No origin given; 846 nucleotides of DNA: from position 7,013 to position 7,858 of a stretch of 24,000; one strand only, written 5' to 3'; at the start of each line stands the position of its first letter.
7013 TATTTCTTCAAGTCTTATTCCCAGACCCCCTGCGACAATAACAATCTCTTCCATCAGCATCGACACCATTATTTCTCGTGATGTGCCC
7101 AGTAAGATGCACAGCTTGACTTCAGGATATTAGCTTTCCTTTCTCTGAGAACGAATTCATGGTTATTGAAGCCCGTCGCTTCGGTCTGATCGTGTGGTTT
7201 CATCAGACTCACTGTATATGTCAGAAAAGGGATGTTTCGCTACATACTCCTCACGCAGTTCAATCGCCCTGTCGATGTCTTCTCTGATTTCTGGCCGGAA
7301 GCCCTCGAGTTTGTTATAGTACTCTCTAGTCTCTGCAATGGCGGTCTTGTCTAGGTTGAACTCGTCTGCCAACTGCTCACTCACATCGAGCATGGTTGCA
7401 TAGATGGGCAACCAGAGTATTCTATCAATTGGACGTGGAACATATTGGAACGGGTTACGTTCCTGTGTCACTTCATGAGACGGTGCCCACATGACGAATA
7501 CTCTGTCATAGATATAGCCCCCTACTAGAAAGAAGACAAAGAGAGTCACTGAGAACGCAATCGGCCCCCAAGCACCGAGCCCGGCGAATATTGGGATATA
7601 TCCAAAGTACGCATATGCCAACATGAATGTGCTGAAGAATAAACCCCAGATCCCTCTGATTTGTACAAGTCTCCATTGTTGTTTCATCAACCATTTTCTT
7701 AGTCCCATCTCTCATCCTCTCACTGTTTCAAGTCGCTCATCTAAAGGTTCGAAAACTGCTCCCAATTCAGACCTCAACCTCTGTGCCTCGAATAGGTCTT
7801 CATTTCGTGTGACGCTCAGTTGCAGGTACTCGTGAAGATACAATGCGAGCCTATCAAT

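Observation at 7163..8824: Triplicated uncharacterised 2-TM 'ERNP[YF]xYVP' module (one fused tandem pair plus one single-copy gene) inside the glycan island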

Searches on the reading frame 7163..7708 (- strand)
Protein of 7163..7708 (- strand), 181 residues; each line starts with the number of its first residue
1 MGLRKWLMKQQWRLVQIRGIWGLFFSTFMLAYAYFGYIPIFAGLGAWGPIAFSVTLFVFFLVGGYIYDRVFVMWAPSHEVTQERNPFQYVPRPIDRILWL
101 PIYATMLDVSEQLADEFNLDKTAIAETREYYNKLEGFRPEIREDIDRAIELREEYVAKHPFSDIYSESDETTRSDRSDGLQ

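Call 6: search_protein_families(library=pfam, proteins=[window:7163-7708:-], max_evalue=10)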
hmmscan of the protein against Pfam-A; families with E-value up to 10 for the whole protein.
window:7163-7708:- (181 aa): 2 families
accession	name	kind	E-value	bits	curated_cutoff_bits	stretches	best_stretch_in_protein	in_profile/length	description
PF19479.4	DUF6015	-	0.0089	16.8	27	1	120-168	69-117/140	Family of unknown function (DUF6015)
PF20990.2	DUF2207_C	-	0.54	10.4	33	0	14-69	140-187/247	Predicted membrane protein (DUF2207) C-terminal domain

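Call 7: search_protein_families(library=ncbifam, proteins=[window:7163-7708:-], max_evalue=10)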
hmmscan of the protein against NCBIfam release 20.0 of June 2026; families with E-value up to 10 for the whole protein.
window:7163-7708:- (181 aa): 1 family
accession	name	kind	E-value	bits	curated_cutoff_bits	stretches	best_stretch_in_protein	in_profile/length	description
NF002181.0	PRK01024.1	equivalog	0.052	12.3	792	1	18-77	382-442/503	Na(+)-transporting NADH-quinone reductase subunit B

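Call 10: find_homologous_proteins(query=window:7163-7708:-, max_evalue=0.001)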
Query window:7163-7708:- (181 aa): 120 proteins with E <= 0.001 among 167 candidates.
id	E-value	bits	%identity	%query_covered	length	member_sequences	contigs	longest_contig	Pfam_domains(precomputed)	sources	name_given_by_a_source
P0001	4.2e-119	414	100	100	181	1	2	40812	-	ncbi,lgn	-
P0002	2.3e-85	304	73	97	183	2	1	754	-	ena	-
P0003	8.7e-73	263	65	94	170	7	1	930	-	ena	-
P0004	2.2e-69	252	63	93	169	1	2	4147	-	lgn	-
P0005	3.1e-69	251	65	94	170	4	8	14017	-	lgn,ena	-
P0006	1.7e-68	249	63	93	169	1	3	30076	-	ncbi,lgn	-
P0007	1.8e-68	249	60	95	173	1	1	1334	-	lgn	-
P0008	2.6e-68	248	62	93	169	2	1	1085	-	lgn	-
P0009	7.4e-68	247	65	91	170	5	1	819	-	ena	-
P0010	1.0e-67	246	63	94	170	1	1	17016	-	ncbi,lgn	-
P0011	1.7e-67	245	63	93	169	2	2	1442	-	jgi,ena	-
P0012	3.0e-67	245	80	71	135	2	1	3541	-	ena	-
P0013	4.2e-67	244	61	95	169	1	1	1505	-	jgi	jgi:hypothetical protein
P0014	4.5e-67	244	62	92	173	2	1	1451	-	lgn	-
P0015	2.8e-66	241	60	93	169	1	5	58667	-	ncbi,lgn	ncbi:MAG: hypothetical protein ACFFF9_13660 [Candidatus Thorarchaeota archaeon]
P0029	2.1e-63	232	59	92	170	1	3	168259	-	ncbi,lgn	ncbi:MAG: hypothetical protein ACFFFC_04485 [Candidatus Thorarchaeota archaeon]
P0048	4.9e-62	228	56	90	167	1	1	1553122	-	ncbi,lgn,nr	ncbi:MAG: hypothetical protein K9W43_07060 [Candidatus Thorarchaeota archaeon]|nr:hypothetical prote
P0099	6.5e-58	214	56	90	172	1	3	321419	-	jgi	jgi:hypothetical protein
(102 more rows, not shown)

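Call 18: find_encoding_contigs(protein=P0001, flank=10000, max_places=3)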
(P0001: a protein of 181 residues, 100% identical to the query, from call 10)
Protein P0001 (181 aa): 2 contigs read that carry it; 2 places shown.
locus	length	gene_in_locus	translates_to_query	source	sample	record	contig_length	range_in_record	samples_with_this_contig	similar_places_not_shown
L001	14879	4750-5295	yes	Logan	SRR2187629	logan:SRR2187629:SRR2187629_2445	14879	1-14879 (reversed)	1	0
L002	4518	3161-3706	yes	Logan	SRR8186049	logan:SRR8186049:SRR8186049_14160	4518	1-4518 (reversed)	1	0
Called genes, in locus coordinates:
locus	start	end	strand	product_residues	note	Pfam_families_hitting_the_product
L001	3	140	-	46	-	?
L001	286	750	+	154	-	PF01978:TrmB (weak), PF13404:HTH_AsnC-type, PF13412:HTH_24, PF01037:AsnC_trans_reg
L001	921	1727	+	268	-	PF01145:Band_7, PF13421:Band_7_1 (weak)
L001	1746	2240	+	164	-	PF01957:NfeD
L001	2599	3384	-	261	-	-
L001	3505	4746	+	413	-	-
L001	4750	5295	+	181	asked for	-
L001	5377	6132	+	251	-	PF00483:NTP_transferase (faint)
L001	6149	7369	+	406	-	PF04464:Glyphos_transf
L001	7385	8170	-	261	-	PF00535:Glycos_transf_2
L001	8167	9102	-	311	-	PF13439:Glyco_transf_4, PF13579:Glyco_trans_4_4, PF20706:GT4-conflict, PF00534:Glycos_transf_1, PF13692:Glyco_trans_1_4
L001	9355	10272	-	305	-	-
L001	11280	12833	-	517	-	PF05048:NosD, PF13229:Beta_helix, PF05048:NosD, PF13229:Beta_helix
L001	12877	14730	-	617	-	PF00496:SBP_bac_5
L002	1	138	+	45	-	?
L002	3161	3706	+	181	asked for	-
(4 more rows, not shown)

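Call 19: find_encoding_contigs(protein=P0048, flank=10000, max_places=1)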
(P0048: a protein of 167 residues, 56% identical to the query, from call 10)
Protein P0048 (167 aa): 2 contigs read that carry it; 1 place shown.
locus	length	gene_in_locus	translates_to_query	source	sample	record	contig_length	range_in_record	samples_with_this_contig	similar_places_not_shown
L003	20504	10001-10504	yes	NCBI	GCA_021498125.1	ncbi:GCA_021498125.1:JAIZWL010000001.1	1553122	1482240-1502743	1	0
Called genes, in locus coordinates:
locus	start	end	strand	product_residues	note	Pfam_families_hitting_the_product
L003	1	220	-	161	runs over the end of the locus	PF08660:Alg14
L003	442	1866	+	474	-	PF01565:FAD_binding_4, PF02913:FAD-oxidase_C (faint)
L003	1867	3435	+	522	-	PF02754:CCG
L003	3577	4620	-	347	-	-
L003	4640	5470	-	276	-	PF00535:Glycos_transf_2 (faint)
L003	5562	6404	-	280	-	PF00535:Glycos_transf_2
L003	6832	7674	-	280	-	PF00535:Glycos_transf_2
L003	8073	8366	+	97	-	-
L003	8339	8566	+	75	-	PF01609:DDE_Tnp_1 (weak)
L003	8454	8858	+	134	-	-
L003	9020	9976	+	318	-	-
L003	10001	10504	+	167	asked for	-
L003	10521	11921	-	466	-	-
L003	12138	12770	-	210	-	PF13489:Methyltransf_23, PF13847:Methyltransf_31, PF08241:Methyltransf_11, PF08242:Methyltransf_12 (weak), PF13649:Methyltransf_25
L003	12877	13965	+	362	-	-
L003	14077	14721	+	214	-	PF00535:Glycos_transf_2, PF13641:Glyco_tranf_2_3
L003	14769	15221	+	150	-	PF13302:Acetyltransf_3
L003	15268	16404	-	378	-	PF01041:DegT_DnrJ_EryC1, PF01212:Beta_elim_lyase (weak), PF00266:Aminotran_5 (weak)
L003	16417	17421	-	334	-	PF01073:3Beta_HSD, PF01370:Epimerase, PF02719:Polysacc_synt_2, PF04321:RmlD_sub_bind, PF05368:NmrA (weak), PF07993:NAD_binding_4 (faint), PF13460:NAD_binding_10, PF16363:GDP_Man_Dehyd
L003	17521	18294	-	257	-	PF02348:CTP_transf_3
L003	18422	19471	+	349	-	PF03102:NeuB, PF08666:SAF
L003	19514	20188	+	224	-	PF01966:HD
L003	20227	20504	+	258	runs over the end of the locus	PF00994:MoCF_biosynth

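Call 20: find_encoding_contigs(protein=P0029, flank=10000, max_places=1)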
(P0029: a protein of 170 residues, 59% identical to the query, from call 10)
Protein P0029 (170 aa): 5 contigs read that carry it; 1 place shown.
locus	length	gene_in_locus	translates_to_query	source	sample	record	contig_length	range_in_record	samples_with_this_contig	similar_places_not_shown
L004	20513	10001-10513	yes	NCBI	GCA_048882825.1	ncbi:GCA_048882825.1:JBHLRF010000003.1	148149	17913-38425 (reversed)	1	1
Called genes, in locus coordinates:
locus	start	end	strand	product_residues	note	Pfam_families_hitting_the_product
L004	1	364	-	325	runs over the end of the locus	PF00132:Hexapep (faint), PF25084:LbH_EIF2B (faint), PF25087:GMPPB_C (faint)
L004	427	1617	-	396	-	PF05893:LuxC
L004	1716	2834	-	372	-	PF04443:LuxE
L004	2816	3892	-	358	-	PF00465:Fe-ADH, PF13685:Fe-ADH_2 (faint), PF25137:ADH_Fe_C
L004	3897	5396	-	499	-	PF00501:AMP-binding, PF13193:AMP-binding_C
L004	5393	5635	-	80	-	-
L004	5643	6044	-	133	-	PF01575:MaoC_dehydratas, PF13452:FAS1_DH_region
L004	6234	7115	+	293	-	-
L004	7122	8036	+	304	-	-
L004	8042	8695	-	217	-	PF02585:PIG-L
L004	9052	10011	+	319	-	-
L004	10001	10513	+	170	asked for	-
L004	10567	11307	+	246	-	PF00483:NTP_transferase (faint), PF12804:NTP_transf_3 (weak)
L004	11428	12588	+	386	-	PF04464:Glyphos_transf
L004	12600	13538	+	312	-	PF00535:Glycos_transf_2 (weak)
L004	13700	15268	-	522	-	PF02754:CCG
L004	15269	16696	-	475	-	PF01565:FAD_binding_4, PF02913:FAD-oxidase_C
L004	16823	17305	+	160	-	PF08660:Alg14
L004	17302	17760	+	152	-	PF04101:Glyco_tran_28_C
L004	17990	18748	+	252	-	-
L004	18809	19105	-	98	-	-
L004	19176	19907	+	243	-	-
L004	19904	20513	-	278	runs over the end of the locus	PF01841:Transglut_core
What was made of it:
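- Closest known: Alg14. Same: Alg14 and Alg13-like genes occur in the same Thorarchaeota islands (calls 19, 20).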

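Call 21: find_encoding_contigs(protein=P0099, flank=10000, max_places=1)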
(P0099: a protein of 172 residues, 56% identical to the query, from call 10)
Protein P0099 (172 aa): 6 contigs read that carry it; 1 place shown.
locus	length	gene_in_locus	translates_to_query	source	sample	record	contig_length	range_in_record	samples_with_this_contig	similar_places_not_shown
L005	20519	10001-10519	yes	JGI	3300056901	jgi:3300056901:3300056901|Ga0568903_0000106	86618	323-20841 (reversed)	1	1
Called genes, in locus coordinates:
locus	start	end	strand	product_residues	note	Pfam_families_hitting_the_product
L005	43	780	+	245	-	-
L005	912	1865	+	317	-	PF00535:Glycos_transf_2 (weak)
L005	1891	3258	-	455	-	PF27533:CapK_C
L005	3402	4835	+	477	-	-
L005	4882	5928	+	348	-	PF03102:NeuB, PF08666:SAF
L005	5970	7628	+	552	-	PF02348:CTP_transf_3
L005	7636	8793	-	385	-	PF04230:PS_pyruv_trans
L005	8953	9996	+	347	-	-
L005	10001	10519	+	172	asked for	-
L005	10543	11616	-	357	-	-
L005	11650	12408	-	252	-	PF00977:His_biosynth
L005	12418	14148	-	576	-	-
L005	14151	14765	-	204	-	PF00117:GATase, PF01174:SNO, PF07722:Peptidase_C26 (weak)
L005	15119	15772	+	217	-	PF01966:HD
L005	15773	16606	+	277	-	PF00994:MoCF_biosynth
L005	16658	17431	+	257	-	-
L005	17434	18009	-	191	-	PF04471:Mrr_cat (weak), PF01191:RNA_pol_Rpb5_C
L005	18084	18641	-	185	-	PF04471:Mrr_cat (weak), PF01191:RNA_pol_Rpb5_C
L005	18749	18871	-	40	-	PF06397:Desulfoferrod_N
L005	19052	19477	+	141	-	-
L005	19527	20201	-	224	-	PF01402:RHH_1 (weak)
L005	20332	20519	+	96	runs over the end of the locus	-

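Call 22: search_protein_representatives(alignment_id=A2)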
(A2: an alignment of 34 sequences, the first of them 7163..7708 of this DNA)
Query: 34 sequences, 170 profile positions. Proteins with E-value up to 0.001 (for the whole library): 193; up to 1e-10: 84; up to 1e-30: 30. The best 150 are listed.
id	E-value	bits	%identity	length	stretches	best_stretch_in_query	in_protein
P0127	4.8e-113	390.9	-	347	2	1-167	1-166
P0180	7.1e-106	367.5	-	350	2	1-166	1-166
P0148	7.9e-99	344.6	-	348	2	1-164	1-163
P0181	1.7e-98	343.5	-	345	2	1-167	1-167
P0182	9.5e-98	341.1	-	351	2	1-166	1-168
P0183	5.5e-97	338.6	-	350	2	2-166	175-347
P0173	9.1e-94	328.1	-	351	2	3-164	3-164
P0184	1.4e-91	321.0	-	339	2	1-165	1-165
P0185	3.5e-89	313.2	-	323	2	2-163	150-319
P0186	1.1e-87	308.3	-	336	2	2-161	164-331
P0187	1.7e-87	307.7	-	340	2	1-166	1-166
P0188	1.7e-83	294.7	-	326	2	3-152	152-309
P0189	3.2e-82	290.5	-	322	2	2-163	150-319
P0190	4.3e-71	254.3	-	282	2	2-165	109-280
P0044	1.4e-70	252.6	-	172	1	1-167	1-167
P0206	2.8e-27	111.7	-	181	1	3-162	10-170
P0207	3.2e-27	111.5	-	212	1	6-149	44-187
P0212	9.4e-24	100.2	-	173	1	1-140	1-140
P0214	8.2e-20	87.4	-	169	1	4-143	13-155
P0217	4.3e-17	78.6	-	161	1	3-134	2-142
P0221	2.7e-16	75.9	-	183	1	2-98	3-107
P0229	1.1e-14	70.8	-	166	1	3-149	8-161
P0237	6.1e-13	65.1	-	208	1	2-140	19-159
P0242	3.4e-12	62.6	-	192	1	3-140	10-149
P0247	1.8e-11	60.2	-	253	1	3-98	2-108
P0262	1.4e-10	57.4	-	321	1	3-140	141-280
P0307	1.2e-07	47.8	-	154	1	4-146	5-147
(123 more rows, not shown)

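Call 24: search_protein_families(library=pfam, proteins=[P0206, P0207, P0212, P0214, P0217, P0221, P0229, P0237, P0242, P0247], max_evalue=1)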
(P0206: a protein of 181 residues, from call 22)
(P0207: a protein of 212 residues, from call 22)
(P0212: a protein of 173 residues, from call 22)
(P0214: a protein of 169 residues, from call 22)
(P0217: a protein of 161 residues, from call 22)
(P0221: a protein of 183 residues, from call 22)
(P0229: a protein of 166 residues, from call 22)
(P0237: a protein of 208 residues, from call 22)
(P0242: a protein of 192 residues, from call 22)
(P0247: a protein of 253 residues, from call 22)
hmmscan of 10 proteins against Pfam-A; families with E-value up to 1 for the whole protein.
P0206 (181 aa): 3 families
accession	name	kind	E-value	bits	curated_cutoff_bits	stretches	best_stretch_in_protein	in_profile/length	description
PF19615.4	DUF6120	-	0.022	15.3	27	1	127-166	40-79/92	Family of unknown function (DUF6120)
PF09323.15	DUF1980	-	0.12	13.3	25.9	1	26-73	7-47/110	DUF1980 N-terminal domain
PF01988.24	VIT1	-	0.19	11.9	28.1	1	25-78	136-187/214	VIT family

P0207 (212 aa): 0 families

P0212 (173 aa): 3 families
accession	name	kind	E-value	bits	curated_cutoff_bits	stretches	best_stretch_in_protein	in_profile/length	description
PF13921.12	Myb_DNA-bind_6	-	0.038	14.6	22.9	1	123-159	4-36/60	Myb-like DNA-binding domain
PF00662.26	Proton_antipo_N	-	0.11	12.8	24.5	0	41-60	15-34/51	NADH-Ubiquinone oxidoreductase (complex I), chain 5 N-terminus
PF19744.4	DUF6232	-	0.19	12.6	27.4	1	12-66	26-79/117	Family of unknown function (DUF6232)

P0214 (169 aa): 0 families

P0217 (161 aa): 1 family
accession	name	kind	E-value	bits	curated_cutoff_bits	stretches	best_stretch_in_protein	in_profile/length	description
PF24849.1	DUF7724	-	0.13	12.8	27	1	94-133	24-61/88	Domain of unknown function (DUF7724)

P0221 (183 aa): 7 families
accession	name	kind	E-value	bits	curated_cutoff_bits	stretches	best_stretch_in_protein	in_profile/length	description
PF15957.10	Comm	-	0.00069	20.3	27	1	58-137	15-91/110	Commissureless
PF11660.13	DUF3262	-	0.0043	17.7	27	1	49-98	15-62/76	Protein of unknown function (DUF3262)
PF02674.22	Colicin_V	-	0.016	15.6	29.3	1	25-80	31-86/144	Colicin V production protein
PF07690.21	MFS_1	-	0.025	14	33.4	1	13-78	206-264/347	Major Facilitator Superfamily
PF12911.12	OppC_N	-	0.062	13.6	23.9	0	54-78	15-41/53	N-terminal TM domain of oligopeptide transport permease C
PF20136.4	DUF6526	-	0.084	13.3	23.7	1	58-105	45-94/145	Family of unknown function (DUF6526)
PF06143.16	Baculo_11_kDa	-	0.19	11.8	28.4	1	58-84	42-68/84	Baculovirus 11 kDa family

P0229 (166 aa): 2 families
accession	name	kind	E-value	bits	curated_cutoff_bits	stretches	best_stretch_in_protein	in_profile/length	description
PF20929.2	PDCD10_N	-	0.094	12.8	19.8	1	113-136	8-31/60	Programmed cell death protein 10, dimerisation domain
PF15420.11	Abhydrolase_9_N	-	0.19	12.2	27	1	25-87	96-159/208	Alpha/beta-hydrolase family N-terminus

P0237 (208 aa): 2 families
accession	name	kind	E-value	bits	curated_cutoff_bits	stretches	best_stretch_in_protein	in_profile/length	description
PF02656.20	DUF202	-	0.026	15.4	23.4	1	11-60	18-65/68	Domain of unknown function (DUF202)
PF02510.20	SPAN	-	0.21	12.4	24.8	1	96-142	10-59/84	Surface presentation of antigen domain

P0242 (192 aa): 2 families
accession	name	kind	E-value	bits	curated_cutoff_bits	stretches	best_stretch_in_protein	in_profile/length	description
PF08019.17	EptA_B_N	-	0.0089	16.3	22.3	1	24-104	59-139/152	Phosphoethanolamine transferase EptA/EptB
PF13937.11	DUF4212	-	0.98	10.3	30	0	16-79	2-63/79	Domain of unknown function (DUF4212)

P0247 (253 aa): 11 families
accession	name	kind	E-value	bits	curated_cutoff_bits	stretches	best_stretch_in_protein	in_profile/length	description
PF15227.12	zf-C3HC4_4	-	0.012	16.1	30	1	183-215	10-42/42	zinc finger of C3HC4-type, RING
PF23145.1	Zf_2nd_IFT121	-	0.034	14.3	25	1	182-216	7-41/45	IFT121, second zinc finger domain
PF18912.6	DZR_2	-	0.035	14.4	27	1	187-219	17-46/56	Double zinc ribbon domain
PF07754.17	HVO_2753_ZBP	-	0.047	13.9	33.2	1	194-217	1-24/46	Small zinc finger protein HVO_2753-like, Zn-binding pocket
PF05154.21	TM2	-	0.075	13.7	27.9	1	53-78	26-49/51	TM2 domain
PF23547.1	Zn_ribbon_FGT1_1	-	0.09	12.8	27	1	194-219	5-30/35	FORGETTER1 first zinc ribbon domain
PF12773.13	DZR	-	0.14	12.8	27.3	1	187-220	8-35/45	Double zinc ribbon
PF01155.25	HypA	-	0.22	12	28.9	1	192-219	71-96/112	Hydrogenase/urease nickel incorporation, metallochaperone, hypA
PF19134.6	DUF5817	-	0.31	11.5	31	1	194-221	6-33/57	Domain of unknown function (DUF5817)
PF09845.14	OapC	-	0.68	10.6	23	0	192-217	2-27/133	Origin-associated protein OapC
PF24460.1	DUF7575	-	0.75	9.7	28.5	0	211-220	5-14/28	Domain of unknown function (DUF7575)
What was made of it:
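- On DPM3 (PF08285) / DPM2 (PF07297): hmmscan against Pfam-A at E<=10 lists no DPM3 or DPM2 hit for A, B, BN or BC (call 6), or at E<=1 for ten distant relatives (call 24).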

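Call 25: list_cluster_members(proteins=[P0206, P0212, P0214, P0217, P0221, P0229, P0237, P0242, P0247, P0262])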
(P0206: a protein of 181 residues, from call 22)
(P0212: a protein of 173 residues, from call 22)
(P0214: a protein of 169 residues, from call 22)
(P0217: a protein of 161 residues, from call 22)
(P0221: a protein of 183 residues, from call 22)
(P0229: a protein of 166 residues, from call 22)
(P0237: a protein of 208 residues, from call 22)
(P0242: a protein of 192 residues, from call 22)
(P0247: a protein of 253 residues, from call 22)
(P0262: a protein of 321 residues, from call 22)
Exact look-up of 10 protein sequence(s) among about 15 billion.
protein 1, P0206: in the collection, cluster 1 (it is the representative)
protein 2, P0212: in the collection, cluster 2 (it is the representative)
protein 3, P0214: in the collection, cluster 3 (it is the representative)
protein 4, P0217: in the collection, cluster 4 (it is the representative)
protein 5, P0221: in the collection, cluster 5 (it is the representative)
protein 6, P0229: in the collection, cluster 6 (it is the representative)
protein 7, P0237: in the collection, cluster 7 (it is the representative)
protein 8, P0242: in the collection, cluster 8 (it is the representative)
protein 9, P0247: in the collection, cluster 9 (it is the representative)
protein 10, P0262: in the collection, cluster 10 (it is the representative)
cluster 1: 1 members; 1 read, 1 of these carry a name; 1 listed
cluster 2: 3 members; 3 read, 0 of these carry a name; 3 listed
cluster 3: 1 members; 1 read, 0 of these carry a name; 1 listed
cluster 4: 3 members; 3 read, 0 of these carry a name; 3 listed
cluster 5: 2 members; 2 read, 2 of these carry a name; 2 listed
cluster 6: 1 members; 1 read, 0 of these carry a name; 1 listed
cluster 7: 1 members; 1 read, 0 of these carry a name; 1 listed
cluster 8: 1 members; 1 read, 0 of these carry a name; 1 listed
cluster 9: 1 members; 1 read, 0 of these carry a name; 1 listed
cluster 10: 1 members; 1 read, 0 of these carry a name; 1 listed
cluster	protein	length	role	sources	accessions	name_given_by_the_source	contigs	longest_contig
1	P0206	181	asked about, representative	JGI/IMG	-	hypothetical protein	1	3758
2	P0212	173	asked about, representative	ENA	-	-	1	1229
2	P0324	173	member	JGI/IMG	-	-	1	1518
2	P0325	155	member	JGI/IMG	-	-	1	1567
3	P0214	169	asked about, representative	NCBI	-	-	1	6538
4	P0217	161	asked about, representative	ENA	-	-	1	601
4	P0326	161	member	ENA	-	-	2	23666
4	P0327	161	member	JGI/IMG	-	-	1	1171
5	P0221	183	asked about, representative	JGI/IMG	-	hypothetical protein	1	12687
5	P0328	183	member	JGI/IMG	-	hypothetical protein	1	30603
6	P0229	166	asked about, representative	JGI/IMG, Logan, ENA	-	-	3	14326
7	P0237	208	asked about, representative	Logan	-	-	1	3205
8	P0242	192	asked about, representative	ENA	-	-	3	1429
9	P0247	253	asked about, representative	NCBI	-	-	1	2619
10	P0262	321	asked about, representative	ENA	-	-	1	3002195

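Call 26: find_encoding_contigs(protein=P0262, flank=10000, max_places=1)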
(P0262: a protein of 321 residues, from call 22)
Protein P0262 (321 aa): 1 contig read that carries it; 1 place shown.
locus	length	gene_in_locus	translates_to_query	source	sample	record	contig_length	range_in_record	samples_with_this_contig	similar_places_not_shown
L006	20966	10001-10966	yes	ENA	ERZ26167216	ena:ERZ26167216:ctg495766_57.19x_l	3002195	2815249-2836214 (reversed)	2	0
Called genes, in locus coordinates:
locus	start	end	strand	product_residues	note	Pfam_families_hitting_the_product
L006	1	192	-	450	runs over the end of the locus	PF02492:cobW (faint)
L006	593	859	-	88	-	-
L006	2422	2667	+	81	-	-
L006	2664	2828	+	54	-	-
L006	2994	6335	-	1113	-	PF01935:DUF87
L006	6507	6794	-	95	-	-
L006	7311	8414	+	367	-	PF01041:DegT_DnrJ_EryC1, PF00155:Aminotran_1_2 (faint)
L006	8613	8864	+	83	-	-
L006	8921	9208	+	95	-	PF00512:HisKA (weak)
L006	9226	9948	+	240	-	PF13549:ATP-grasp_5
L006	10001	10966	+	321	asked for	-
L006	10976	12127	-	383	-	-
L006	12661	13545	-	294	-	PF00589:Phage_integrase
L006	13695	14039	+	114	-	-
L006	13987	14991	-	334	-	PF01555:N6_N4_Mtase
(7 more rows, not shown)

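Call 27: find_encoding_contigs(protein=P0328, flank=10000, max_places=1)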
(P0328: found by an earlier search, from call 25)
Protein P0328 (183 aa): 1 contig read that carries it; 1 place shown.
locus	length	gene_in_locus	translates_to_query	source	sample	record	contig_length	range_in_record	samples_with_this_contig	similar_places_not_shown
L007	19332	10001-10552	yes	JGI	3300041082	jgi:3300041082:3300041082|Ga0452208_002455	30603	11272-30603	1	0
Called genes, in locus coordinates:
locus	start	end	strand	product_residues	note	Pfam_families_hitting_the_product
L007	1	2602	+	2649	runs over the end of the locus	PF11992:TgpA_N (weak), PF01841:Transglut_core, PF18884:TSP3_bac (weak), PF13620:CarboxypepD_reg (faint), PF13559:DUF4129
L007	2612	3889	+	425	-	PF14258:DUF4350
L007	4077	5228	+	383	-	PF01882:DUF58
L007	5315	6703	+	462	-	-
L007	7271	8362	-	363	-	-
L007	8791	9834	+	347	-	PF01555:N6_N4_Mtase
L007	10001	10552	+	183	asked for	-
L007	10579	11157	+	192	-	-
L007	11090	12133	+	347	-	PF01073:3Beta_HSD, PF01370:Epimerase, PF02719:Polysacc_synt_2, PF04321:RmlD_sub_bind, PF16363:GDP_Man_Dehyd, PF13460:NAD_binding_10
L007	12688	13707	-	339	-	-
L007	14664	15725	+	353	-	PF00988:CPSase_sm_chain, PF00117:GATase, PF07722:Peptidase_C26 (weak)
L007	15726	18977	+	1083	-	PF25596:CPSase_L_D1, PF02655:ATP-grasp_3 (faint), PF02786:CPSase_L_D2, PF02787:CPSase_L_D3, PF25596:CPSase_L_D1, PF02222:ATP-grasp, PF02786:CPSase_L_D2, PF02142:MGS, +2 more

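Call 33: search_solved_structures(query=A2, max_evalue=10)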
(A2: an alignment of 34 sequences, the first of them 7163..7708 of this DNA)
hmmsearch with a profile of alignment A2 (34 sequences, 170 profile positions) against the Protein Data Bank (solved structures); distinct sequences matched with E-value up to 10: 9.
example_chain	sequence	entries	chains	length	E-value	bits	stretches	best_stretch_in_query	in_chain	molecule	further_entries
6vq5_A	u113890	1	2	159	0.42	13.5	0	104-137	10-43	Pheromome Binding Protein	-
8eov_A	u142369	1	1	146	0.68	12.8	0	104-134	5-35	C2HR1_4r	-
8ftu_B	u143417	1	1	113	1.1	12.1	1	103-163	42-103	Vesicle transport protein USE1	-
6u8y_B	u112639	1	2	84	1.5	11.6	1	13-59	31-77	Monovalent cation/H+ antiporter subunit F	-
5wme_A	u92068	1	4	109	2.9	10.7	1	105-166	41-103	Capsid assembly scaffolding protein,Myosin-7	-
8uvc_A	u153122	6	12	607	3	10.7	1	20-67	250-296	Na(+)/dicarboxylate cotransporter 3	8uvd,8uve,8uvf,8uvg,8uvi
9grx_G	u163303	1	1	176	3.2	10.6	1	27-78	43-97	NAD(P)H-quinone oxidoreductase subunit 6, chloroplastic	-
9vbp_A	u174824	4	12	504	4.5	10.1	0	16-62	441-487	High-affinity choline transport protein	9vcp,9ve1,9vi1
9vbn_A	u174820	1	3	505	4.6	10.1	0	16-62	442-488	High-affinity choline transport protein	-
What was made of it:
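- On Any solved structure (PDB) or viral predicted structure (BFVD): The profile against PDB sequences gave a best E of 0.42 (call 33).
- Tried and rejected: The profile against PDB sequences gave nothing (call 33).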

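Call 34: search_protein_families(library=phrogs, proteins=[window:7163-7708:-], max_evalue=1)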
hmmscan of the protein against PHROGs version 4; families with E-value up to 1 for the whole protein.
window:7163-7708:- (181 aa): 4 families
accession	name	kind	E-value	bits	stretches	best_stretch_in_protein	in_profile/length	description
phrog_10478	-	unknown function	0.051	14.7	1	95-144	43-96/116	-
phrog_23907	-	unknown function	0.25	12.6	1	137-169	86-118/119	-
phrog_34220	-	unknown function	0.32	11.8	1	115-179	25-88/168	-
phrog_28429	-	unknown function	0.42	12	1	123-169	51-97/110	-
